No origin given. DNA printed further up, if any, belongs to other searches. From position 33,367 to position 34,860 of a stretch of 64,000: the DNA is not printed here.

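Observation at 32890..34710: HIP1-free, very AT-rich two-gene cassette (P-loop NTPase + small Lys-rich protein) inserted into a mazF gene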

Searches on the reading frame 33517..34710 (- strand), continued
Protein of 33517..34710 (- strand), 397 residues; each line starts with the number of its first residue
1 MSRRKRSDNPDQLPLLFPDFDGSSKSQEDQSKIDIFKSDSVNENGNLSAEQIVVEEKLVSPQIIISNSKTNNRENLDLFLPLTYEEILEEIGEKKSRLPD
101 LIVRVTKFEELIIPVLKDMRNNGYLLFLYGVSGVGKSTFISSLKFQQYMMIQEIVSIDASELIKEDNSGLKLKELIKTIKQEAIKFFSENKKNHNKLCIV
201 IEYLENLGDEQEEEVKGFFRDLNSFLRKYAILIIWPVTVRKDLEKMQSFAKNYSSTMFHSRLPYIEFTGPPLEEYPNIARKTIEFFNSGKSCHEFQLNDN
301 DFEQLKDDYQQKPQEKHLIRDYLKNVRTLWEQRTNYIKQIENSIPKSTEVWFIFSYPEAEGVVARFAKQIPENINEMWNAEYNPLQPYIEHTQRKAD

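Call 47: search_protein_families(library=pfam, proteins=[P0187, P0190, P0194, P0197, P0204, P0210, P0221, P0227, P0237, P0261], max_evalue=0.01)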
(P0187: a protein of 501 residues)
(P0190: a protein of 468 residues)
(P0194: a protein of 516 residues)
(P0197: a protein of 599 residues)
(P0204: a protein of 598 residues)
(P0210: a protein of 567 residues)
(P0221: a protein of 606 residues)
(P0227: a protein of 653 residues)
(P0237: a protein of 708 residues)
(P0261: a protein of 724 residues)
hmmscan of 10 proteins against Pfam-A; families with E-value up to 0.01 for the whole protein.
P0187 (501 aa): 5 families
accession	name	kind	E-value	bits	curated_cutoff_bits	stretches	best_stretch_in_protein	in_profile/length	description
PF13401.12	AAA_22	-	0.0005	20.8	27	1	57-151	7-90/130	AAA domain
PF03193.22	RsgA_GTPase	-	0.0021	18.4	30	0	22-87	73-137/174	RsgA GTPase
PF20720.3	nSTAND3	-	0.0022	18.1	27.2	1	42-165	7-123/155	Novel STAND NTPase 3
PF13191.12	AAA_16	-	0.0028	18.6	32.6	1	40-76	10-45/167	AAA ATPase domain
PF13479.12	AAA_24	-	0.005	17.1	27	0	59-78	6-25/195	AAA domain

P0190 (468 aa): 2 families
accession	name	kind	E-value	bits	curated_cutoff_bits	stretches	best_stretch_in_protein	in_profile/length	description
PF13401.12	AAA_22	-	0.00066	20.4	27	1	46-157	4-109/130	AAA domain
PF03193.22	RsgA_GTPase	-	0.0044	17.3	30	0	48-69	107-128/174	RsgA GTPase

P0194 (516 aa): 4 families
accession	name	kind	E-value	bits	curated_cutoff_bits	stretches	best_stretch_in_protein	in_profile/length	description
PF05729.18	NACHT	-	0.00057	20.2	26.7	0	58-76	4-22/167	NACHT domain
PF03193.22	RsgA_GTPase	-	0.003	17.9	30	1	45-89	97-140/174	RsgA GTPase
PF00005.33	ABC_tran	-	0.0036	18.3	25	0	57-94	14-51/137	ABC transporter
PF13401.12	AAA_22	-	0.0038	18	27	0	58-87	9-33/130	AAA domain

P0197 (599 aa): 4 families
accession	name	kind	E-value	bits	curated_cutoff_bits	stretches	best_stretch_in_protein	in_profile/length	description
PF13191.12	AAA_16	-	8.2e-06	26.8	32.6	1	94-214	11-137/167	AAA ATPase domain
PF13401.12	AAA_22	-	1.2e-05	26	27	1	110-171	7-64/130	AAA domain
PF00005.33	ABC_tran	-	0.00032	21.8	25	1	104-138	7-41/137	ABC transporter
PF13671.12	AAA_33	-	0.0087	16.8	27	0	110-235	1-97/143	AAA domain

P0204 (598 aa): 1 family
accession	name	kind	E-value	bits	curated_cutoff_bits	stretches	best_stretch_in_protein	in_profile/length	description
PF00005.33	ABC_tran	-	0.0029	18.6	25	1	170-219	10-60/137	ABC transporter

P0210 (567 aa): 9 families
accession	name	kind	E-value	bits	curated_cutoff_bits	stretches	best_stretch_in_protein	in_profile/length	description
PF00437.27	T2SSE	-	3.4e-06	26.4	24.9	1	105-134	139-167/370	Type II/IV secretion system protein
PF13476.12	AAA_23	-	7e-05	24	27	1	110-133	20-43/201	AAA domain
PF25199.1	nSTAND_NTPase5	-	0.00074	19.8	34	1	94-127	26-59/145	Novel STAND NTPase 5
PF13191.12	AAA_16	-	0.0012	19.8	32.6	1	93-134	9-49/167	AAA ATPase domain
PF13401.12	AAA_22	-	0.0024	18.6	27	1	110-162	6-57/130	AAA domain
PF13604.12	AAA_30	-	0.0024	18.1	27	1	97-139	6-47/191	AAA domain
PF00005.33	ABC_tran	-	0.0037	18.3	25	0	107-140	9-38/137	ABC transporter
PF03193.22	RsgA_GTPase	-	0.004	17.4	30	1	91-130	88-127/174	RsgA GTPase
PF08378.17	NERD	-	0.0068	17.3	22.1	0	484-538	9-64/111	Nuclease-related domain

P0221 (606 aa): 2 families
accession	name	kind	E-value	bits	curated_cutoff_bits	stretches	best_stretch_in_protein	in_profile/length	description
PF13555.12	AAA_29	-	0.00095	19.3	27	1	177-204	16-42/61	P-loop containing region of AAA domain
PF13191.12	AAA_16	-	0.0011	19.9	32.6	0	180-205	20-45/167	AAA ATPase domain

P0227 (653 aa): 2 families
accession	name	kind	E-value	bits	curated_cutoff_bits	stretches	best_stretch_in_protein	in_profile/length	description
PF00805.28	Pentapeptide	-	1.2e-29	101.9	20.2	3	68-106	1-39/40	Pentapeptide repeats (8 copies)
PF13599.13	Pentapeptide_4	-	2.2e-08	34.5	38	1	24-71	17-64/78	Pentapeptide repeat region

P0237 (708 aa): 2 families
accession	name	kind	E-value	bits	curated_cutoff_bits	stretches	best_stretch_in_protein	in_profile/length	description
PF13401.12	AAA_22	-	0.00026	21.8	27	0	257-281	5-29/130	AAA domain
PF13191.12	AAA_16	-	0.0017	19.3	32.6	0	238-342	4-124/167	AAA ATPase domain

P0261 (724 aa): 3 families
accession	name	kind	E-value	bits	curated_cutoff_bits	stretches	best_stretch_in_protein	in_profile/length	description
PF13401.12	AAA_22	-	0.00067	20.4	27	0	273-369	5-90/130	AAA domain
PF13191.12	AAA_16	-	0.0007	20.6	32.6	1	259-299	11-50/167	AAA ATPase domain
PF23871.1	DUF7226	-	0.0016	18.8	27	1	30-153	3-135/142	Domain of unknown function (DUF7226)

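Call 48: search_protein_families(library=padloc, proteins=[P0002, P0015, P0114, P0187, P0190, P0194, P0197, P0204, P0210, P0261], max_evalue=0.01)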
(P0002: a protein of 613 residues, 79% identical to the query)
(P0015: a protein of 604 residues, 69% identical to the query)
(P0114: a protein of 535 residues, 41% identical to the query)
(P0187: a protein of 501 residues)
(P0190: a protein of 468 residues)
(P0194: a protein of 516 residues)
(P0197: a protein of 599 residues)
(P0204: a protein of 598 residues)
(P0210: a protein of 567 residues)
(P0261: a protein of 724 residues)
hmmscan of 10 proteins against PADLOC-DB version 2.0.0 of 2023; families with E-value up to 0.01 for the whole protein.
P0002 (613 aa): 1 family
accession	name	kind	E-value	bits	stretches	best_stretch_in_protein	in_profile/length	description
PDLC04140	mad8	-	0.0018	15.9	0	198-261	190-249/314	mads_8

P0015 (604 aa): 0 families

P0114 (535 aa): 0 families

P0187 (501 aa): 1 family
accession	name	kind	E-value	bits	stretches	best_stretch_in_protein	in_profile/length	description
PDLC04140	mad8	-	0.0032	15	0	52-77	24-49/314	mads_8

P0190 (468 aa): 2 families
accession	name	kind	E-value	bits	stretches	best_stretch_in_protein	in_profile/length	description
PDLC00268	PtuA1|PtuA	-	6.6e-05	20.5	1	37-128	15-105/411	AAA ATPase domain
PDLC02911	VakA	-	0.0076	14.8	0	49-113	4-66/163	-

P0194 (516 aa): 6 families
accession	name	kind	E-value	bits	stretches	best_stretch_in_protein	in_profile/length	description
PDLC00268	PtuA1|PtuA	-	0.00075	17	1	45-101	18-70/411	AAA ATPase domain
PDLC02980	AriA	-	0.0015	16.5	1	58-132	3-99/304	-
PDLC02336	AbiLi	-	0.0015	16.1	1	46-135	14-99/340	AbiLi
PDLC02335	AbiLi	-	0.0046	14.1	1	55-153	77-144/326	AbiLi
PDLC04893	PDC-S06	-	0.0074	12.7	0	54-78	98-122/862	-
PDLC04894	PDC-S06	-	0.0084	12.7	0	52-82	26-56/740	-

P0197 (599 aa): 1 family
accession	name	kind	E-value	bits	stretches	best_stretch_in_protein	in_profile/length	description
PDLC04140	mad8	-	0.0054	14.3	0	105-135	24-54/314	mads_8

P0204 (598 aa): 0 families

P0210 (567 aa): 8 families
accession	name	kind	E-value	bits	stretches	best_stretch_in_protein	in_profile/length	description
PDLC03924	MkoC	-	1.1e-05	21.8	1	90-128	246-285/1136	-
PDLC04140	mad8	-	0.0001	19.9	1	106-133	24-51/314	mads_8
PDLC03859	LmuB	-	0.00028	18.2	1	109-136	24-54/611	-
PDLC02981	AriAB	-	0.00066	16.5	1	98-142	12-56/694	-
PDLC04476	PDC-M16A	-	0.0045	13.4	1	107-149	23-64/691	-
PDLC04475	PDC-M16A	-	0.0048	13.5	1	106-137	28-59/721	-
PDLC04135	mad3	-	0.0049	14.5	1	107-135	19-48/374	mads_3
PDLC00268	PtuA1|PtuA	-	0.006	14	0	90-142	9-58/411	AAA ATPase domain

P0261 (724 aa): 1 family
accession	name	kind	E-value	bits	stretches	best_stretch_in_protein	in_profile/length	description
PDLC00269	PtuA1|PtuA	-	0.0045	14.3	1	259-345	18-97/446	AAA ATPase domain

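Call 49: predict_structure(alignment_id=A1)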
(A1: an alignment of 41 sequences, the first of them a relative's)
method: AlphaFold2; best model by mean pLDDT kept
length: 613 residues; sequences in the alignment: 41
mean_pLDDT: 78.0   pTM: 0.69
mean pLDDT of the five models: 78.0, 76.1, 76.1, 75.2, 75.0
residues with pLDDT >= 90: 241; 70-90: 224; 50-70: 63; < 50: 85
segments of 3 or more residues with pLDDT < 50: 1-79, 375-378
pLDDT, mean of each block of 10 residues (from residue 1): 38 34 29 29 30 29 28 34 88 79 82 93 90 90 88 88 74 79 92 78 84 80 92 93 89 84 92 92 92 83 90 91 94 89 82 92 78 51 70 65 67 77 90 97 94 94 95 91 72 67 91 77 85 97 94 91 94 93 86 89 72 47
secondary structure, 60 per line:
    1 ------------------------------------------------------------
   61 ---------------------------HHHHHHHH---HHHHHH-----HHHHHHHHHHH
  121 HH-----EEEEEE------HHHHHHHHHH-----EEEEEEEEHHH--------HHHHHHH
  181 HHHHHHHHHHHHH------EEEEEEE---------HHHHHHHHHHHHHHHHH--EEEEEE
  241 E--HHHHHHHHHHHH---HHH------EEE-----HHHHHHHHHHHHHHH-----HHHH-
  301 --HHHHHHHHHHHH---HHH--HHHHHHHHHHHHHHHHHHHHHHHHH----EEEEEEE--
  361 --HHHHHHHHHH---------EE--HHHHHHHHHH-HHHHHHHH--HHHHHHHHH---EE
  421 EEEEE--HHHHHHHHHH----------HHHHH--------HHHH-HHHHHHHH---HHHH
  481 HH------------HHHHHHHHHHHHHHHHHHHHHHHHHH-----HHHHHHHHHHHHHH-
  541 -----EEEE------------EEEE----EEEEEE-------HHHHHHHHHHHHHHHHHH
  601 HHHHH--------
elements in order: H88-95 H99-104 H110-122 E128-133 H140-149 E155-162 H174-193 E200-206 H216-232 E235-241 H244-255 E268-270 H276-290 H296-299 H303-314 H323-347 E352-358 H363-372 H386-395 H397-404 H407-415 E419-425 H428-437 H448-452 H461-464 H466-473 H477-482 H495-520 H526-539 E546-549 E562-565 E570-575 H583-605

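Call 52: fold_search(model_id=the predicted structure, library=pdb)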
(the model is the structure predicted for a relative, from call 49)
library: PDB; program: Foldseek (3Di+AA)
matches with E <= 10: 1455; with E <= 0.001: 96
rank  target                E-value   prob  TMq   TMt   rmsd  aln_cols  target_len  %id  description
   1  7jk6_D                2.0e-06  1.00  0.21  0.27  23.4       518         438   13  Structure of Drosophila ORC in the active conformation (released 2020-09-09)
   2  7uiz_F                6.4e-06  1.00  0.24  0.25  23.9       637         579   13  ClpAP complex bound to ClpS N-terminal extension, class IIc (released 2022-11-09)
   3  7uiv_C                1.5e-05  1.00  0.22  0.23  22.6       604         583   14  ClpAP complex bound to ClpS N-terminal extension, class IIa (released 2022-11-09)
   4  4xgc_D                1.6e-05  1.00  0.23  0.30  22.7       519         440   13  Crystal structure of the eukaryotic origin recognition complex (released 2015-04-01)
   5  7jgr_C                2.0e-05  1.00  0.26  0.26  24.0       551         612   10  Structure of Drosophila ORC bound to DNA (84 bp) and Cdc6 (released 2020-09-09)
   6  7jk6_C                2.7e-05  1.00  0.25  0.29  23.4       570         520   10  Structure of Drosophila ORC in the active conformation (released 2020-09-09)
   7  8s0e_C                4.1e-05  1.00  0.26  0.27  22.5       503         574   10  H. sapiens OCCM bound to double stranded DNA (released 2024-10-02)
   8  9bji_B                4.3e-05  0.99  0.19  0.21  23.3       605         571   11  Cryo-EM structure of apo NVL (released 2026-01-21)
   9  7uiy_D                4.8e-05  1.00  0.23  0.24  18.6       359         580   18  ClpAP complex bound to ClpS N-terminal extension, class IIIa (released 2022-10-26)
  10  7uiy_C                5.9e-05  1.00  0.23  0.24  18.8       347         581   16  ClpAP complex bound to ClpS N-terminal extension, class IIIa (released 2022-10-26)
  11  4hse                  5.9e-05  1.00  0.22  0.33  17.4       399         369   12  Crystal structure of ClpB NBD1 in complex with guanidinium chloride and ADP (released 2013-01-30)
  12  7jpo_C                5.9e-05  1.00  0.26  0.27  23.6       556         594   11  ORC-O1AAA: Human Origin Recognition Complex (ORC) with dynamic/unresolved ORC2 WH (released 2020-09-02)
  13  7jk2_C                7.3e-05  1.00  0.26  0.26  23.8       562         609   10  Structure of Drosophila ORC bound to poly(dA/dT) DNA and Cdc6 (conformation 1) (released 2020-09-09)
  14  7jgs_C                7.3e-05  1.00  0.26  0.26  24.1       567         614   10  Structure of Drosophila ORC bound to poly(dA/dT) DNA and Cdc6 (conformation 2) (released 2020-09-09)
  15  7uiy_B                7.3e-05  0.99  0.22  0.24  21.8       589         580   13  ClpAP complex bound to ClpS N-terminal extension, class IIIa (released 2022-10-26)
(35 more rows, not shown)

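Call 60: find_related_loci(query=A3, collection=genome_contigs, flank=10000)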
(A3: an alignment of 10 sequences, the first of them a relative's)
Query A3 (264 aa) in genome_contigs; peptide patterns used: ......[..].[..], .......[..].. (x = any residue, [..] = any of these).
30 stretches matched a pattern; 17 encode a relative of the query (tblastn E <= 1e-3); 16 distinct loci.
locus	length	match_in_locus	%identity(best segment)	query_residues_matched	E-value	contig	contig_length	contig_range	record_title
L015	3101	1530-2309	87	3-262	2e-162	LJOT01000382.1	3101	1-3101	MAG: Anabaena sp. CRKS33 3142, whole genome shotgun sequence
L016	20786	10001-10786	85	3-264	4e-154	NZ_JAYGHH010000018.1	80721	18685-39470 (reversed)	Nodularia sp. UHCC 0506 scaffold00018_length=80721, whole genome shotgun sequence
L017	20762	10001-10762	72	3-260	2e-123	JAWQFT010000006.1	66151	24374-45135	MAG: Jaaginema sp. PMC 1080.18 PMC1080_26_length_66151_cov_22.839415, whole genome shotgun sequence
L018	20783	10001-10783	67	3-264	3e-116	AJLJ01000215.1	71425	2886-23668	Fischerella muscicola SAG 1427-1 = PCC 73103 contig00223, whole genome shotgun sequence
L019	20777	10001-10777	65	3-261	5e-109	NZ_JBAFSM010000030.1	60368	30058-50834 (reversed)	Pannus brasiliensis CCIBt3594 NODE_29_length_61400_cov_59.908420, whole genome shotgun sequence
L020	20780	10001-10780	58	3-262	2e-96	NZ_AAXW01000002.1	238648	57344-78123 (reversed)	Crocosphaera chwakensis CCY0110 1101676644602, whole genome shotgun sequence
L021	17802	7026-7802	59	5-263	5e-96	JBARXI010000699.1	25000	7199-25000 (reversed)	MAG: Microcoleaceae cyanobacterium isolate MFD12174_ilm_asm_bin4 k127_23533, whole genome shotgun sequence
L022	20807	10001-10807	58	3-264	2e-93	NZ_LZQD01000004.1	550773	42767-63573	Trichormus sp. NMC-1 scaffold4, whole genome shotgun sequence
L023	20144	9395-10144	62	3-257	1e-92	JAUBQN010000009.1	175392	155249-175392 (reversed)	Microcoleus sp. Pol14C6 NODE_38_length_175392_cov_24.165844, whole genome shotgun sequence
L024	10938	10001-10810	55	3-258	1e-90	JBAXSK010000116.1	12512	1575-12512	MAG: Pseudanabaena sp. ELA607 MAG607_116, whole genome shotgun sequence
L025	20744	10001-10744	60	5-257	4e-90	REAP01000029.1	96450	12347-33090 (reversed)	MAG: Oscillatoriales cyanobacterium isolate PH2015_01U_44_212 PH2015_01U_scaffold_82, whole genome shotgun sequence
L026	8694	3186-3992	53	3-258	2e-89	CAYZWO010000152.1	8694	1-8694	MAG TPA_asm: uncultured bacterium isolate binchicken_co209_185 genome assembly, contig: NODE_7440_length_8694_cov_4.2459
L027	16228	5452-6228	54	3-258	5e-89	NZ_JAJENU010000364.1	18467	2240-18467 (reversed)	Lyngbya sp. CCY1209 NODE_1115493_length_18467_cov_64.1866, whole genome shotgun sequence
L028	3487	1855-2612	60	3-258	2e-83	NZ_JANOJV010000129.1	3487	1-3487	MAG: Chamaesiphon sp. VAR_48_metabat_135_sub VAR_48_k141_204380, whole genome shotgun sequence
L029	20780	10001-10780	62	3-262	5e-103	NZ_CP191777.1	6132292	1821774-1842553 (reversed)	Crocosphaera watsonii WH 8501 chromosome, complete genome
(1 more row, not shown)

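Call 66: search_protein_families(library=pfam, proteins=[L021:1890-5876:+, L023:4093-8085:+, L025:4834-8709:+, L024:6486-8711:+, L022:8045-8686:+, L022:3757-6480:-, L026:1202-1594:+, L026:843-1196:+, L026:4420-4770:+, L026:5177-6328:+], max_evalue=0.001)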
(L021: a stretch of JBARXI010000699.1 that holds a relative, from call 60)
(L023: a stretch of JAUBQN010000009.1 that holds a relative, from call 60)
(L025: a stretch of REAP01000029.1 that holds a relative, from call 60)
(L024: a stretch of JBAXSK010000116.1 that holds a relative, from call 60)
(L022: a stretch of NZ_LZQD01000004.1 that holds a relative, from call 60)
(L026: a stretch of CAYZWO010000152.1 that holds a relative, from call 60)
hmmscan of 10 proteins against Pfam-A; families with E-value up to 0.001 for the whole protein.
L021:1890-5876:+ (1329 aa): 2 families
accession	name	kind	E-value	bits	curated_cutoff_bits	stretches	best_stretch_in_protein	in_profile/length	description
PF02514.21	CobN-Mg_chel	-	0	1276.8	24.5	1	190-1310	2-1089/1090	CobN/Magnesium Chelatase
PF11965.13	DUF3479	-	3.7e-55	186.9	27.4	1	24-186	1-159/159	Domain of unknown function (DUF3479)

L023:4093-8085:+ (1331 aa): 2 families
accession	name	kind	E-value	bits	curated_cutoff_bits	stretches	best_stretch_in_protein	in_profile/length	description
PF02514.21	CobN-Mg_chel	-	0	1247.4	24.5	1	190-1312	2-1089/1090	CobN/Magnesium Chelatase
PF11965.13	DUF3479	-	1.6e-55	188.1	27.4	1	24-186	1-159/159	Domain of unknown function (DUF3479)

L025:4834-8709:+ (1292 aa): 2 families
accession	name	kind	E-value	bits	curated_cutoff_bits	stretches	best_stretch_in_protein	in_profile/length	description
PF02514.21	CobN-Mg_chel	-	0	1207.7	24.5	2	707-1273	558-1089/1090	CobN/Magnesium Chelatase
PF11965.13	DUF3479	-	5e-56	189.7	27.4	1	24-186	1-159/159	Domain of unknown function (DUF3479)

L024:6486-8711:+ (742 aa): 1 family
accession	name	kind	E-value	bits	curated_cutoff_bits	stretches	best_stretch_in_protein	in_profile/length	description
PF05787.19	PhoX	-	2.1e-96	324.6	24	1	85-680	12-515/515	Alkaline phosphatase PhoX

L022:8045-8686:+ (214 aa): 1 family
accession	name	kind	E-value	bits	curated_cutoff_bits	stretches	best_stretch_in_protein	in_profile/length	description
PF05685.18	Uma2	-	3e-20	72.8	27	1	27-165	8-146/172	Putative restriction endonuclease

L022:3757-6480:- (907 aa): 6 families
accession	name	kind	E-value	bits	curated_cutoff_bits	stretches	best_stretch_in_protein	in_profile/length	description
PF00664.28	ABC_membrane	-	1.6e-50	172.8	28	1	349-617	2-273/274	ABC transporter transmembrane region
PF03412.21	Peptidase_C39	-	1.1e-39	135.7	22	1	194-321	2-131/133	Peptidase C39 family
PF00005.33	ABC_tran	-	3.9e-37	128.4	25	1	683-832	1-137/137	ABC transporter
PF00027.35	cNMP_binding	-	9.6e-08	32.3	27.5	1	51-120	17-89/89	Cyclic nucleotide-binding domain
PF02463.25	SMC_N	-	0.0003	20.7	40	0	722-871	109-208/220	RecF/RecN/SMC N terminal domain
PF13529.12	Peptidase_C39_2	-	0.00035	21.6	24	0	194-257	3-71/143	Peptidase_C39 like family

L026:1202-1594:+ (131 aa): 2 families
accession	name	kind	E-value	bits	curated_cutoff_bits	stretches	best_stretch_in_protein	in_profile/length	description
PF01844.29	HNH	-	1.3e-10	41.7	21.4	1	22-68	1-46/47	HNH endonuclease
PF14279.12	HNH_5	-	2e-07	31.3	27.5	1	22-70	1-47/56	HNH endonuclease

L026:843-1196:+ (118 aa): 0 families

L026:4420-4770:+ (117 aa): 0 families

L026:5177-6328:+ (384 aa): 3 families
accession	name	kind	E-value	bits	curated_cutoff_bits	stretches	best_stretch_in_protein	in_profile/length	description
PF12320.13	SbcD_C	-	4e-18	66.1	24.4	1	267-356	1-93/94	Type 5 capsule protein repressor C-terminal domain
PF00149.33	Metallophos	-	2.3e-17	64.5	21.5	1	1-219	1-191/191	Calcineurin-like phosphoesterase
PF12850.12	Metallophos_2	-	3.7e-07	30.7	27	1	1-225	1-125/154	Calcineurin-like phosphoesterase superfamily domain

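Call 74: find_related_loci(query=A3, collection=metagenome_contigs, flank=5000)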
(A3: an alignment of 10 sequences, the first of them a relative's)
Query A3 (264 aa) in metagenome_contigs; peptide patterns used: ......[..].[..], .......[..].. (x = any residue, [..] = any of these).
48 stretches matched a pattern; 7 encode a relative of the query (tblastn E <= 1e-3); 7 distinct loci.
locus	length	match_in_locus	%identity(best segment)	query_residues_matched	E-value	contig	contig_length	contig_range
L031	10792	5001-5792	100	1-264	0e+0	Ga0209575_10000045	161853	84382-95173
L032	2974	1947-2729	64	3-264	9e-117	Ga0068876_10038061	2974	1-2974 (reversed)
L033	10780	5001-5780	62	3-262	9e-104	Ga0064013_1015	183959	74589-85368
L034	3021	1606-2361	60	3-257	3e-92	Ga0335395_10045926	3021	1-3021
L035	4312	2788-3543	60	3-257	2e-90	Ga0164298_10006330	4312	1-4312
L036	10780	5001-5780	62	3-262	4e-104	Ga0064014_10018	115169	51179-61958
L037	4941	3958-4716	54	5-259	8e-84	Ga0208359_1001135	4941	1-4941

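Call 76: find_encoding_contigs(protein=P0105, flank=8000, max_places=2)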
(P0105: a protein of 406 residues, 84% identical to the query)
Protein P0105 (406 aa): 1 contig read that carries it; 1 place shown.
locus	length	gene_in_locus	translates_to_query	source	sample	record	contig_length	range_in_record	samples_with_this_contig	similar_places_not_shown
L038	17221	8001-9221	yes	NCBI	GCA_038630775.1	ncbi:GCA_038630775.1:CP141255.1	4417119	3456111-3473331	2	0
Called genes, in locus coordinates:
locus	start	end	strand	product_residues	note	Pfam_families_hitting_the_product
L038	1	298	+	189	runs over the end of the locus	PF05419:GUN4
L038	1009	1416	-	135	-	PF01850:PIN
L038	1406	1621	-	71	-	-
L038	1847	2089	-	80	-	PF01844:HNH, PF13391:HNH_2 (weak), PF14279:HNH_5 (weak)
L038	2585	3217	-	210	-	-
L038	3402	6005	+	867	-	PF11791:Aconitase_B_N, PF06434:Aconitase_2_N, PF00330:Aconitase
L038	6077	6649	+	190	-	PF07693:KAP_NTPase (faint), PF25201:nSTAND6 (weak)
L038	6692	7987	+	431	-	PF13546:DDE_5, PF01609:DDE_Tnp_1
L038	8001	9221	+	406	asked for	-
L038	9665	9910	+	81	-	-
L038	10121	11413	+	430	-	PF13175:AAA_15, PF13304:AAA_21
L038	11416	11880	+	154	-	-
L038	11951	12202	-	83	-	PF24732:ParE_like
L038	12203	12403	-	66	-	-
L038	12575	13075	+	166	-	PF17775:YchJ_M-like, PF02810:SEC-C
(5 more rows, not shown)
